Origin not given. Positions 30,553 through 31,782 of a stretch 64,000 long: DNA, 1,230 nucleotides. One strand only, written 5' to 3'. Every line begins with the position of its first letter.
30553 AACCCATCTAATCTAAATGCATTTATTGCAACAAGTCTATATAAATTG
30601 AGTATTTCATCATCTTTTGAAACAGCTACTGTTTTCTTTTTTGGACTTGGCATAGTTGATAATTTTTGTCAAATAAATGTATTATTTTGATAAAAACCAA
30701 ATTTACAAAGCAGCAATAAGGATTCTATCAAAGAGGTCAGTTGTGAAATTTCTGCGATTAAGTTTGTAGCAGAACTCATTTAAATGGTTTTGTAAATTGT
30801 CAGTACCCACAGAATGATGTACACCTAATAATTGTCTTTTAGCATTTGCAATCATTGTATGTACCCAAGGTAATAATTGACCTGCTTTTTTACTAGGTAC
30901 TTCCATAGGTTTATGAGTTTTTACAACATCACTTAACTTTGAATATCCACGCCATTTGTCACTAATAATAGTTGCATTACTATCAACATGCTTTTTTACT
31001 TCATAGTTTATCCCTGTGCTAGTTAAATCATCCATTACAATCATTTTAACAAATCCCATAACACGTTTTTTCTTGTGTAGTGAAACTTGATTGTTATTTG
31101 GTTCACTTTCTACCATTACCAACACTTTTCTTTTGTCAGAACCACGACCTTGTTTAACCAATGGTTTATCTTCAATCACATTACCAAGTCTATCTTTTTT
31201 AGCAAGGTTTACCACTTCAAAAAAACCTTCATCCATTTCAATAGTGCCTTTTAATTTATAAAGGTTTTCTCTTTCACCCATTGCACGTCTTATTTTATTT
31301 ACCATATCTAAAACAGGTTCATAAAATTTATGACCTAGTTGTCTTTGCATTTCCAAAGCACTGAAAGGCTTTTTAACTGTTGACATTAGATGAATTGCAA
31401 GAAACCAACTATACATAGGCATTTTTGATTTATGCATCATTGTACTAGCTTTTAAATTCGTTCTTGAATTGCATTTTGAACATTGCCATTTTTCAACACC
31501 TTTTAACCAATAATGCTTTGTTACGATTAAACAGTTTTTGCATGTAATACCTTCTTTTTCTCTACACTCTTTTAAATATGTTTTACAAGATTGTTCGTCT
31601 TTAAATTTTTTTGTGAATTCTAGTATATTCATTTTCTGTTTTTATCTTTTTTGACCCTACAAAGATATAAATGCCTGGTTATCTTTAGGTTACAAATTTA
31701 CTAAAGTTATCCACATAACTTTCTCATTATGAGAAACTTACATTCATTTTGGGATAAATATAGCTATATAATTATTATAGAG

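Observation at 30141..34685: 4.5 kb insertion bounded by 24-bp perfect inverted repeats, carrying an IS1595 transposase plus cargo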

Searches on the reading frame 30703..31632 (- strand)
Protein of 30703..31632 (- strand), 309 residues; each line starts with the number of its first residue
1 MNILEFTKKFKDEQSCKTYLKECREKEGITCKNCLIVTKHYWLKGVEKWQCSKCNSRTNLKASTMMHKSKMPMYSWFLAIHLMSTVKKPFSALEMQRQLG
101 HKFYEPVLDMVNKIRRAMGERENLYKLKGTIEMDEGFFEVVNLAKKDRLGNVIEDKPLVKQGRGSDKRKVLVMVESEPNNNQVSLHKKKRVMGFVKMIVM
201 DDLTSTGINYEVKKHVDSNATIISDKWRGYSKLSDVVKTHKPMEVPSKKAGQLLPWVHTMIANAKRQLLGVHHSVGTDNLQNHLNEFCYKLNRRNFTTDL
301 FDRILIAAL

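Call 5: search_protein_families(library=pfam, proteins=[window:30703-31632:-], max_evalue=0.1)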
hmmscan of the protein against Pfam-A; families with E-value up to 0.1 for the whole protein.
window:30703-31632:- (309 aa): 3 families
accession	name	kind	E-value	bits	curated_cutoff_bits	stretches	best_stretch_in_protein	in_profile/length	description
PF12762.13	DDE_Tnp_IS1595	-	2e-19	70.5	27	1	126-292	1-153/153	ISXO2-like transposase domain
PF12760.12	Zn_ribbon_IS1595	-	5.4e-06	26.7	25.4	1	11-55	1-44/46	Transposase zinc-ribbon domain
PF04244.19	DPRP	-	0.099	12.9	22.1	0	165-218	19-73/224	Deoxyribodipyrimidine photo-lyase-related protein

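Call 7: find_encoding_contigs(protein=window:30703-31632:-, flank=6000, max_places=10)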
Protein window:30703-31632:- (309 aa): 4 contigs read that carry it; 4 places shown.
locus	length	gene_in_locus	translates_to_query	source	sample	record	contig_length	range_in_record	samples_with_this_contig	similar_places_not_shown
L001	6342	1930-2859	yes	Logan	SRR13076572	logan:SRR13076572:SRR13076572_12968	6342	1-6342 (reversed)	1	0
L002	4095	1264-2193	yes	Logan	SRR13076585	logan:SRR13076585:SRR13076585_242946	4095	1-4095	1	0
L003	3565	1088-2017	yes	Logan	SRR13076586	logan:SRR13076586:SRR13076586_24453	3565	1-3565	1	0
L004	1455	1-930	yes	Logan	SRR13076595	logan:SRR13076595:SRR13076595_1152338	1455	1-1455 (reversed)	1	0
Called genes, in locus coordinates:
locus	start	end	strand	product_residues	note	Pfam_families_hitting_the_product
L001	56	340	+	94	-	-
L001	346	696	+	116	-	-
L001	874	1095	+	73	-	-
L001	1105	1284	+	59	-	-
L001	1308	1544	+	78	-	-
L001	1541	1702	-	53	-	-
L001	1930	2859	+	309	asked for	PF12760:Zn_ribbon_IS1595 (weak), PF12762:DDE_Tnp_IS1595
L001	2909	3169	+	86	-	-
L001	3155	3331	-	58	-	-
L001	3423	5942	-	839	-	PF22666:Glyco_hydro_2_N2, PF02837:Glyco_hydro_2_N (faint), PF00703:Glyco_hydro_2, PF17786:Mannosidase_ig, PF17753:Ig_mannosidase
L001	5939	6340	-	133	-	?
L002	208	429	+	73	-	-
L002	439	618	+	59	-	-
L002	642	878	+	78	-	-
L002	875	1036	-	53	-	-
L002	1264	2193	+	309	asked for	PF12760:Zn_ribbon_IS1595 (weak), PF12762:DDE_Tnp_IS1595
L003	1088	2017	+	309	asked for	PF12760:Zn_ribbon_IS1595 (weak), PF12762:DDE_Tnp_IS1595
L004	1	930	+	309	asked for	PF12760:Zn_ribbon_IS1595 (weak), PF12762:DDE_Tnp_IS1595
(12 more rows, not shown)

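Call 9: find_homologous_proteins(query=window:30703-31632:-, max_evalue=1e-10)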
Query window:30703-31632:- (309 aa): 1551 proteins with E <= 1e-10 among 1755 candidates; the best 120 are listed.
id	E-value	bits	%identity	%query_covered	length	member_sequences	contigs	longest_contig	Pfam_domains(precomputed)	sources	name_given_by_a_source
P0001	5.0e-207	704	100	100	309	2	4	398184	PF12760.13,PF12762.14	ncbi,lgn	-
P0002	5.1e-158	543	77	100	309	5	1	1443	PF12762.14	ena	-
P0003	8.7e-150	516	74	100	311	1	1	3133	PF12762.14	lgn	-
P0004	6.7e-123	428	61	100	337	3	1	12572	PF12762.14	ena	-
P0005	6.7e-120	418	60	100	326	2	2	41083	PF12760.13,PF12762.14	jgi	jgi:transposase-like protein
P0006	1.5e-117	410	61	100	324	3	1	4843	PF12762.14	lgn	-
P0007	1.2e-116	407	58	100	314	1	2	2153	PF12760.13,PF12762.14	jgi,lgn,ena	-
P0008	1.5e-116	407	60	100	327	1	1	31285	PF12760.13,PF12762.14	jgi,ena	jgi:transposase-like protein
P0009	1.2e-115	404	58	100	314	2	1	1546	PF12760.13,PF12762.14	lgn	-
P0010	1.4e-115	404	57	100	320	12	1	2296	PF12760.13,PF12762.14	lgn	-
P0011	1.4e-115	404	60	100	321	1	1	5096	PF12760.13,PF12762.14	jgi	jgi:ISXO2-like transposase domain/Transposase zinc-ribbon domain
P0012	1.1e-114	401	59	100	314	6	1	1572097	PF12760.13,PF12762.14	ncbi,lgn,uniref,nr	ncbi:IS1595 family transposase [Mucilaginibacter sp. dw_454]|uniref:IS1595 family transposase n=1 Ta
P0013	1.3e-114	400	57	100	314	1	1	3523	PF12760.13,PF12762.14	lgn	-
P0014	1.3e-114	400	59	100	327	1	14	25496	PF12760.13,PF12762.14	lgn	-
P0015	1.4e-114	400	57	100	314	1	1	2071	PF12760.13,PF12762.14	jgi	jgi:hypothetical protein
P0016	2.0e-114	400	59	100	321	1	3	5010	PF12762.14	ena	-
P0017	2.6e-114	399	61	100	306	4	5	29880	PF12760.13,PF12762.14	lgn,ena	-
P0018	4.9e-114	399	56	100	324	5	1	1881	PF12760.13,PF12762.14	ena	-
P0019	9.0e-114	398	57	100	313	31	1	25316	PF12760.13,PF12762.14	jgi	-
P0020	2.5e-113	396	57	99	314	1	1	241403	PF12760.13,PF12762.14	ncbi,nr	ncbi:MAG: IS1595 family transposase [Bacteroidetes bacterium]|nr:IS1595 family transposase [Bacteroi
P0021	4.3e-113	395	59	100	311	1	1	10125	PF12760.13,PF12762.14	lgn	-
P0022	5.8e-113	395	56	100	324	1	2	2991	PF12760.13,PF12762.14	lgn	-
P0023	1.1e-112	394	58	100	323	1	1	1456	PF12760.13,PF12762.14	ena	-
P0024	1.6e-112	394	59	100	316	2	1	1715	PF12760.13,PF12762.14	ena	-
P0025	3.9e-112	392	58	100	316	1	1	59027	PF12762.14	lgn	-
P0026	4.8e-112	392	58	100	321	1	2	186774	PF12760.13,PF12762.14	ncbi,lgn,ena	-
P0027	5.2e-112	392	58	100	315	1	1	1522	PF12760.13,PF12762.14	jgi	jgi:ribosomal protein L37AE/L43A/transposase-like protein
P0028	6.4e-112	392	55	100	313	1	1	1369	PF12760.13,PF12762.14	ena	-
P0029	7.5e-112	391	57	100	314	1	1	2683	PF12760.13,PF12762.14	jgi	jgi:transposase-like protein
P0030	8.1e-112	391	56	100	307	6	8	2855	PF12760.13,PF12762.14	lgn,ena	-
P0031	9.7e-112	391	59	100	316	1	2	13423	PF12760.13,PF12762.14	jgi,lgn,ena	jgi:hypothetical protein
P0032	4.2e-111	389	57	100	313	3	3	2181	PF12760.13,PF12762.14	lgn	-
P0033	7.0e-111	388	56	100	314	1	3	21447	PF12762.14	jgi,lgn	jgi:hypothetical protein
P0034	9.9e-111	388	57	100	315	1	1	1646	PF12762.14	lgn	-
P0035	1.1e-110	388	56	100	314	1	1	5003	PF12760.13,PF12762.14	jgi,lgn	-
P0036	1.3e-110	387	57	100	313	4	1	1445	PF12760.13,PF12762.14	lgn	-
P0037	2.1e-110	387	59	100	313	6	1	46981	PF12760.13,PF12762.14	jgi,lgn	jgi:transposase-like protein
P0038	2.9e-110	386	56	100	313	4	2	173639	PF12760.13,PF12762.14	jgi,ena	-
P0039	2.9e-110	386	59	100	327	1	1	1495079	PF12762.14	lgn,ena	-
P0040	3.9e-110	386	56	100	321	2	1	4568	PF12760.13,PF12762.14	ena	-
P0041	7.5e-110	385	54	100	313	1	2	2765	PF12760.13,PF12762.14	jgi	jgi:hypothetical protein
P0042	8.3e-110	385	57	100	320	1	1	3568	PF12760.13,PF12762.14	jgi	jgi:hypothetical protein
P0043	8.7e-110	385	60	100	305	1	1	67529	PF12760.13,PF12762.14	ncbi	-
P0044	1.5e-109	384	58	100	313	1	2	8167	PF12760.13,PF12762.14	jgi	jgi:hypothetical protein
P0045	1.9e-109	384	55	100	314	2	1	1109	PF12760.13,PF12762.14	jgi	jgi:ribosomal protein L37AE/L43A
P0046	2.1e-109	383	57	100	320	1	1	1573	PF12760.13,PF12762.14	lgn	-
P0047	2.4e-109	383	56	100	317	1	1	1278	PF12760.13,PF12762.14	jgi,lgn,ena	-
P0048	2.7e-109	383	54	100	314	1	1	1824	PF12760.13,PF12762.14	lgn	-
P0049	3.0e-109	383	55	100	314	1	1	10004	PF12762.14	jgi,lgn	-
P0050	3.2e-109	383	57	100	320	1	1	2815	PF12760.13,PF12762.14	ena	-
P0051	6.3e-109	382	56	100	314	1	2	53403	PF12762.14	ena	-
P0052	6.3e-109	382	57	100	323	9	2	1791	PF12762.14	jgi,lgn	jgi:hypothetical protein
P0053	1.1e-108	381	56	100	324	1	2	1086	PF12760.13,PF12762.14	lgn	-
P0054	1.2e-108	381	55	100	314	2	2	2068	PF12760.13,PF12762.14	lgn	-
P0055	1.3e-108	381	56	100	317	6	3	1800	PF12760.13,PF12762.14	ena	-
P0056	1.7e-108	380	54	100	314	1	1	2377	PF12760.13,PF12762.14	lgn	-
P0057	1.9e-108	380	57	100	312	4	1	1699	PF12760.13,PF12762.14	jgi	jgi:hypothetical protein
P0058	2.7e-108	380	53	100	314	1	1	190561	PF12760.13,PF12762.14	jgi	jgi:ISXO2-like transposase domain/Transposase zinc-ribbon domain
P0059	3.2e-108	379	57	100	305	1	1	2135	PF12760.13,PF12762.14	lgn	-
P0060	3.2e-108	379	57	100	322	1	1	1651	PF12760.13,PF12762.14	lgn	-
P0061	4.8e-108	379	55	100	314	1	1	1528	PF12760.13,PF12762.14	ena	-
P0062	5.1e-108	379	56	100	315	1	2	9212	PF12762.14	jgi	jgi:hypothetical protein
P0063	7.9e-108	378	57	100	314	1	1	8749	PF12760.13,PF12762.14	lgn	-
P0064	1.2e-107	378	58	100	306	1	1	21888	PF12760.13,PF12762.14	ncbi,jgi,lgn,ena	jgi:hypothetical protein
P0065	1.3e-107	377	58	100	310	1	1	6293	PF12760.13,PF12762.14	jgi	jgi:transposase-like protein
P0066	1.4e-107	377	56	100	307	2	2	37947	PF12760.13,PF12762.14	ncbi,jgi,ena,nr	ncbi:MAG TPA: IS1595 family transposase [Puia sp.]|jgi:hypothetical protein|nr:IS1595 family transpo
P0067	1.4e-107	377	55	100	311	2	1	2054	PF12762.14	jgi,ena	-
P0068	1.5e-107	377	56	100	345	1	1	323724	PF12760.13,PF12762.14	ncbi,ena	-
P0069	2.4e-107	377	56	100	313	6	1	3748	PF12760.13,PF12762.14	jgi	jgi:ISXO2-like transposase domain/Transposase zinc-ribbon domain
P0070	3.0e-107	376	57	100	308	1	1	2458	PF12760.13,PF12762.14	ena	-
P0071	3.5e-107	376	57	100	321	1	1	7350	PF12762.14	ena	-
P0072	3.6e-107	376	57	100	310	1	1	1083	PF12762.14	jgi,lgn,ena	-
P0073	4.1e-107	376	55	100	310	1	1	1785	PF12760.13,PF12762.14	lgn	-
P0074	7.0e-107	375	55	100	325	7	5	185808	PF12762.14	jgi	jgi:ssDNA-binding Zn-finger/Zn-ribbon topoisomerase 1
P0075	8.0e-107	375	55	100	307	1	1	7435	PF12760.13,PF12762.14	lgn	-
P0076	8.3e-107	375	56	100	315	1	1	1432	PF12760.13,PF12762.14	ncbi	-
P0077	8.4e-107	375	56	100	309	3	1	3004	PF12760.13,PF12762.14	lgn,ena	-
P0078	1.2e-106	374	54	100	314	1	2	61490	PF12762.14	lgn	-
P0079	1.4e-106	374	55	100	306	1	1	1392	PF12760.13,PF12762.14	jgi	jgi:hypothetical protein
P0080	3.1e-106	373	57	100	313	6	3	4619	PF12762.14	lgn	-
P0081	4.2e-106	373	57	100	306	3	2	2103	PF12760.13,PF12762.14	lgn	-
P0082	4.6e-106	372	55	100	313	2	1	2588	PF12760.13,PF12762.14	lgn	-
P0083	5.6e-106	372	54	100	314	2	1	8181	PF12760.13,PF12762.14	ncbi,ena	-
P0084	6.0e-106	372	54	100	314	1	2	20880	PF12762.14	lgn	-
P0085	7.2e-106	372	55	100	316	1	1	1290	PF12760.13,PF12762.14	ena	-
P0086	8.0e-106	372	56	100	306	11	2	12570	PF12762.14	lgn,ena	-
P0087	8.5e-106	372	56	100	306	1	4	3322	PF12760.13,PF12762.14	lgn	-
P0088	1.1e-105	371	54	100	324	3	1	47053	PF12762.14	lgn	-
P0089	3.3e-105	370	53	100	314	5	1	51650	PF12760.13,PF12762.14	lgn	-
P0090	3.9e-105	369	56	100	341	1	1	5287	PF12760.13,PF12762.14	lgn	-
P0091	4.7e-105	369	54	100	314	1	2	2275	PF12760.13,PF12762.14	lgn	-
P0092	5.1e-105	369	56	100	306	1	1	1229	PF12760.13,PF12762.14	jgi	jgi:ribosomal protein L37AE/L43A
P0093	6.7e-105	369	54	100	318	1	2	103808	PF12760.13,PF12762.14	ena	-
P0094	7.8e-105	368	56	100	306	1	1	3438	PF12760.13,PF12762.14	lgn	-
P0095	9.7e-105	368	57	100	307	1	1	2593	PF12760.13,PF12762.14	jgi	jgi:ISXO2-like transposase domain/Transposase zinc-ribbon domain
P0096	1.1e-104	368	54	100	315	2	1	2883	PF12760.13,PF12762.14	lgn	-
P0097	1.1e-104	368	56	100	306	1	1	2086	PF12760.13,PF12762.14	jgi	jgi:hypothetical protein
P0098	1.2e-104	368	55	100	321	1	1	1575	PF12760.13,PF12762.14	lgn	-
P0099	1.4e-104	368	56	100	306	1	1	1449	PF12760.13,PF12762.14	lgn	-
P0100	1.7e-104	367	54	100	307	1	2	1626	PF12760.13,PF12762.14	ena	-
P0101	2.3e-104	367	57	100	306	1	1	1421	PF12760.13,PF12762.14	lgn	-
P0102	2.4e-104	367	55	100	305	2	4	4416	PF12760.13,PF12762.14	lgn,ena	-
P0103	2.4e-104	367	57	100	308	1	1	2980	PF12760.13,PF12762.14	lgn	-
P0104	2.8e-104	367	54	100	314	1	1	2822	PF12760.13,PF12762.14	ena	-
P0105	2.9e-104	367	54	100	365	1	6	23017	PF12760.13,PF12762.14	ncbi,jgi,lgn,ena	jgi:hypothetical protein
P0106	2.9e-104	366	54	100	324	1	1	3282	PF12760.13,PF12762.14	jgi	jgi:hypothetical protein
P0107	6.1e-104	365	54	100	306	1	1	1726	PF12760.13,PF12762.14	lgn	-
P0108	6.7e-104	365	52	100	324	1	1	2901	PF12762.14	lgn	-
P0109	7.0e-104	365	54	100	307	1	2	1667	PF12760.13,PF12762.14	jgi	-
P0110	8.2e-104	365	55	100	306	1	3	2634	PF12760.13,PF12762.14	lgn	-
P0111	1.0e-103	365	57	100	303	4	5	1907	PF12760.13,PF12762.14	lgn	-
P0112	1.2e-103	364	54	100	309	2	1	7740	PF12760.13,PF12762.14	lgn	-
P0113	1.5e-103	364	57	100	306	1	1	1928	PF12760.13,PF12762.14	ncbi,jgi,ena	jgi:hypothetical protein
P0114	1.7e-103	364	53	100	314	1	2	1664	PF12760.13,PF12762.14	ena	-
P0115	4.8e-103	362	54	100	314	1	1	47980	PF12760.13,PF12762.14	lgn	-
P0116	5.9e-103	362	52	100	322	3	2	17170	PF12760.13,PF12762.14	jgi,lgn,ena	-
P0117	6.4e-103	362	55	100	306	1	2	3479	PF12760.13,PF12762.14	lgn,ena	-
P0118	6.7e-103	362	54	100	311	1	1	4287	PF12760.13,PF12762.14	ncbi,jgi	jgi:hypothetical protein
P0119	6.9e-103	362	58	100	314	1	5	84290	PF12760.13,PF12762.14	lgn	-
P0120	7.3e-103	362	54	100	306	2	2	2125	PF12760.13,PF12762.14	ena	-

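Call 18: find_related_loci(query=window:30703-31632:-, collection=genome_contigs, flank=8000)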
Query window:30703-31632:- (309 aa) in genome_contigs; peptide patterns used: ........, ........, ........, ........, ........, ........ (x = any residue, [..] = any of these).
96 stretches matched a pattern; 45 encode a relative of the query (tblastn E <= 1e-3); 45 distinct loci.
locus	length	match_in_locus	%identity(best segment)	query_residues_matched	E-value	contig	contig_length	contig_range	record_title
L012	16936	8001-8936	60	1-309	1e-122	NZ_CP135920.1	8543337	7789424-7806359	Paraflavitalea speifideaquila strain BL16E chromosome, complete genome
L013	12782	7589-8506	53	1-309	2e-104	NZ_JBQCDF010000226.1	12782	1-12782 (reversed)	MAG: Cytophaga sp. isolate bin093 k141_2542106, whole genome shotgun sequence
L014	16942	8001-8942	52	1-309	1e-101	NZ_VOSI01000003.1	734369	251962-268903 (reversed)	Edaphocola aurantiacus strain H2 Scaffold3, whole genome shotgun sequence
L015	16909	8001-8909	53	1-308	4e-98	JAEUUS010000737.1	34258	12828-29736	MAG: Saprospiraceae bacterium isolate new MAG-361 k141_1831597, whole genome shotgun sequence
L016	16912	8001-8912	46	1-309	8e-93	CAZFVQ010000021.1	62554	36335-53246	MAG TPA_asm: uncultured Rikenellaceae bacterium isolate binchicken_co45_150 genome assembly, contig: NODE_542_length_625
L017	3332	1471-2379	45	1-309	2e-94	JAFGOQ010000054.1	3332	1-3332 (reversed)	MAG: Bacteroidales bacterium isolate Zod_Metabat.638 k87_3512732, whole genome shotgun sequence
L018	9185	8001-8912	45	1-309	4e-92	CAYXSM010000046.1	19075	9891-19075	MAG TPA_asm: uncultured Rikenellaceae bacterium isolate SRP241326_co1_357 genome assembly, contig: NODE_4163_length_1907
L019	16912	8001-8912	44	1-309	5e-91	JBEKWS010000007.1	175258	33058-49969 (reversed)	MAG: Bacteroidales bacterium isolate SPRUCE 633 SPRUCE_633_7, whole genome shotgun sequence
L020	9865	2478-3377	44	1-309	2e-90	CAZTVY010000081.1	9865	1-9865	MAG TPA_asm: uncultured Rikenellaceae bacterium isolate SRP216815_co1_224 genome assembly, contig: NODE_9384_length_9865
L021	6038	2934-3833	44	1-309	2e-90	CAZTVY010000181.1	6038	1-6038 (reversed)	MAG TPA_asm: uncultured Rikenellaceae bacterium isolate SRP216815_co1_224 genome assembly, contig: NODE_18951_length_603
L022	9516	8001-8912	44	1-309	1e-89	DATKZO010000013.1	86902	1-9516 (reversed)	MAG TPA_asm: Bacteroidales bacterium isolate SMAG_U14247 k141_706859, whole genome shotgun sequence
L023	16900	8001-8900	44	1-309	3e-89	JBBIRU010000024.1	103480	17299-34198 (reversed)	MAG: Bacteroidota bacterium isolate QH2S170213_bin_357 NODE_131_length_103480_cov_2.46893, whole genome shotgun sequence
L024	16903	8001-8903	46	1-309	1e-88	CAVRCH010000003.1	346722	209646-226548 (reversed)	MAG: uncultured Cytophagales bacterium isolate MFD03250.bin.2.34 genome assembly, contig: contig_14281, whole genome sho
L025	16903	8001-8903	46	1-309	1e-88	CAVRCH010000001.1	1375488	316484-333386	MAG: uncultured Cytophagales bacterium isolate MFD03250.bin.2.34 genome assembly, contig: contig_11921, whole genome sho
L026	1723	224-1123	45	1-309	1e-93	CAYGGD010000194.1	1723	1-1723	MAG TPA_asm: uncultured Muribaculaceae bacterium isolate ERP113451_co2_86 genome assembly, contig: NODE_78116_length_172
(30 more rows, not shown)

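Call 38: find_encoding_contigs(protein=P0003, flank=8000, max_places=3)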
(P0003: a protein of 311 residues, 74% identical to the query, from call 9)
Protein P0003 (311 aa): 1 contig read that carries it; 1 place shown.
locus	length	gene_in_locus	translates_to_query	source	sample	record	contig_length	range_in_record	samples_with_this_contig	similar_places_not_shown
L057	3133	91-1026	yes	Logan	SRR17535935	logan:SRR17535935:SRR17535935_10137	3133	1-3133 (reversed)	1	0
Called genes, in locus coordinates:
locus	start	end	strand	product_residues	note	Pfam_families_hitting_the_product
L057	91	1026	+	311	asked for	PF12762:DDE_Tnp_IS1595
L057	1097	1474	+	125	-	-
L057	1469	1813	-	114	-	-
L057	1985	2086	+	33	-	-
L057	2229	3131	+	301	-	?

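Call 39: find_encoding_contigs(protein=P0004, flank=8000, max_places=3)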
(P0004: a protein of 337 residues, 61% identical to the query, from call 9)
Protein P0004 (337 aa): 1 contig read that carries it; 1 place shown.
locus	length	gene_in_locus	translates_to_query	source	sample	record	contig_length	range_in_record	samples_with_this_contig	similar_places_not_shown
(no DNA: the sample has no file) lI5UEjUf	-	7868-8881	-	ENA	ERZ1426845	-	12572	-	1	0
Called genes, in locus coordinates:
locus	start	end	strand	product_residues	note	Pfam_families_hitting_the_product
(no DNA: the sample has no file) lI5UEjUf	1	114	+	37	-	?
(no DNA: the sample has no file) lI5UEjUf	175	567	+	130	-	PF27402:Y4mA_C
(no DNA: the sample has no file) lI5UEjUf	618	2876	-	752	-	-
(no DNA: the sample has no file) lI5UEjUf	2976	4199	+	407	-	PF04389:Peptidase_M28 (weak)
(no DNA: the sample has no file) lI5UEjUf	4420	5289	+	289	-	PF07460:NUMOD3 (faint), PF13391:HNH_2 (weak)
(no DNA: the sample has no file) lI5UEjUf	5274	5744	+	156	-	PF01467:CTP_transf_like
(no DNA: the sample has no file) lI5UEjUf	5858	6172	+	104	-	-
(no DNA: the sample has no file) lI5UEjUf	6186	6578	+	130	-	-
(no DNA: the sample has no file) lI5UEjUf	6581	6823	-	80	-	-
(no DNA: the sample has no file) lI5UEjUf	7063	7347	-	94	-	-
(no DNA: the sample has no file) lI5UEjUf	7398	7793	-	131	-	-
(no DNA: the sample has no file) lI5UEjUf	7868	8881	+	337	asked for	PF12762:DDE_Tnp_IS1595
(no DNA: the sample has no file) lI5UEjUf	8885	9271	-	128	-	-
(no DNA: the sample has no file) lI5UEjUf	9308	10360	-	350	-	PF18962:Por_Secre_tail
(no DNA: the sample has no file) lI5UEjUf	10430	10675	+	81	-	PF12844:HTH_19, PF13443:HTH_26 (weak), PF01381:HTH_3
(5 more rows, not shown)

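Call 40: find_encoding_contigs(protein=P0005, flank=8000, max_places=3)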
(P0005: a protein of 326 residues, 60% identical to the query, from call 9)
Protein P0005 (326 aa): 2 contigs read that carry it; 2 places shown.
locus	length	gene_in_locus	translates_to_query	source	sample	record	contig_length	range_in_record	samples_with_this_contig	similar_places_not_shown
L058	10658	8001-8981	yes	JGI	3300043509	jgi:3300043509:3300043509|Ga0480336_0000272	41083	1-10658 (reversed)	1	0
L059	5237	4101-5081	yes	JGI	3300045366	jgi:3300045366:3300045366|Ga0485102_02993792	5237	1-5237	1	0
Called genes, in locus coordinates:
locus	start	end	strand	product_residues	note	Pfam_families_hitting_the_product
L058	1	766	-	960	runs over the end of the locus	PF20464:MmeI_N, PF25120:DUF7814 (faint), PF20465:MmeI_hel, PF20473:MmeI_Mtase, PF07669:Eco57I, PF20466:MmeI_TRD, PF20467:MmeI_C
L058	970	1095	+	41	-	-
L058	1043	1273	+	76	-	-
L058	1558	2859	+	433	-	PF12698:ABC2_membrane_3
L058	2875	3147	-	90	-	PF00654:Voltage_CLC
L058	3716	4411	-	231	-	PF18962:Por_Secre_tail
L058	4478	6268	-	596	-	PF01541:GIY-YIG, PF27096:UvrC_M, PF22920:UvrC_RNaseH, PF08459:UvrC_RNaseH_dom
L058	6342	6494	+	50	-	-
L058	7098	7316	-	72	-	-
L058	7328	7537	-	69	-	-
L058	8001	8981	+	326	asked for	PF12760:Zn_ribbon_IS1595 (weak), PF12762:DDE_Tnp_IS1595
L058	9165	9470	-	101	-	-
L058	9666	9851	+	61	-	-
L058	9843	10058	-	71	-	-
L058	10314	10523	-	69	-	-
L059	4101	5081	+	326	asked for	PF12760:Zn_ribbon_IS1595 (weak), PF12762:DDE_Tnp_IS1595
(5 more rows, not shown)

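Call 41: find_encoding_contigs(protein=P0008, flank=8000, max_places=3)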
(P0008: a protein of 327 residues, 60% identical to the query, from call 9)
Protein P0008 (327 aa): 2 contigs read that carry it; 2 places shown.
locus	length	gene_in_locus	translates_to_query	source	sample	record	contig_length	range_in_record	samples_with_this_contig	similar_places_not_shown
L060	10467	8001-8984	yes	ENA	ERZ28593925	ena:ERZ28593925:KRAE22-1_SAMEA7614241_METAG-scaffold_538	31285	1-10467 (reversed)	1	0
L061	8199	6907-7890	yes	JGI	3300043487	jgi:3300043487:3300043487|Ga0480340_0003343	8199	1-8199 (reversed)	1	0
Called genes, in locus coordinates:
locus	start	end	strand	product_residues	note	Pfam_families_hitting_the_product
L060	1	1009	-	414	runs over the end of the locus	PF00155:Aminotran_1_2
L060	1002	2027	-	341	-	PF00226:DnaJ, PF01556:DnaJ_C, PF00684:DnaJ_CXXCXGXG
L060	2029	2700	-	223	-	PF01025:GrpE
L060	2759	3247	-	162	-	-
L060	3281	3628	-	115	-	PF10544:T5orf172, PF13455:MUG113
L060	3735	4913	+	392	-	PF04389:Peptidase_M28 (weak)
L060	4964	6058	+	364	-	-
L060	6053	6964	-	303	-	-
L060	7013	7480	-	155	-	PF00186:DHFR_1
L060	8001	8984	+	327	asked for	PF12760:Zn_ribbon_IS1595, PF12762:DDE_Tnp_IS1595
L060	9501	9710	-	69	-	-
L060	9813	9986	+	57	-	-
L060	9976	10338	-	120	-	-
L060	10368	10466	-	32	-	?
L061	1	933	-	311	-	?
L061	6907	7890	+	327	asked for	PF12760:Zn_ribbon_IS1595, PF12762:DDE_Tnp_IS1595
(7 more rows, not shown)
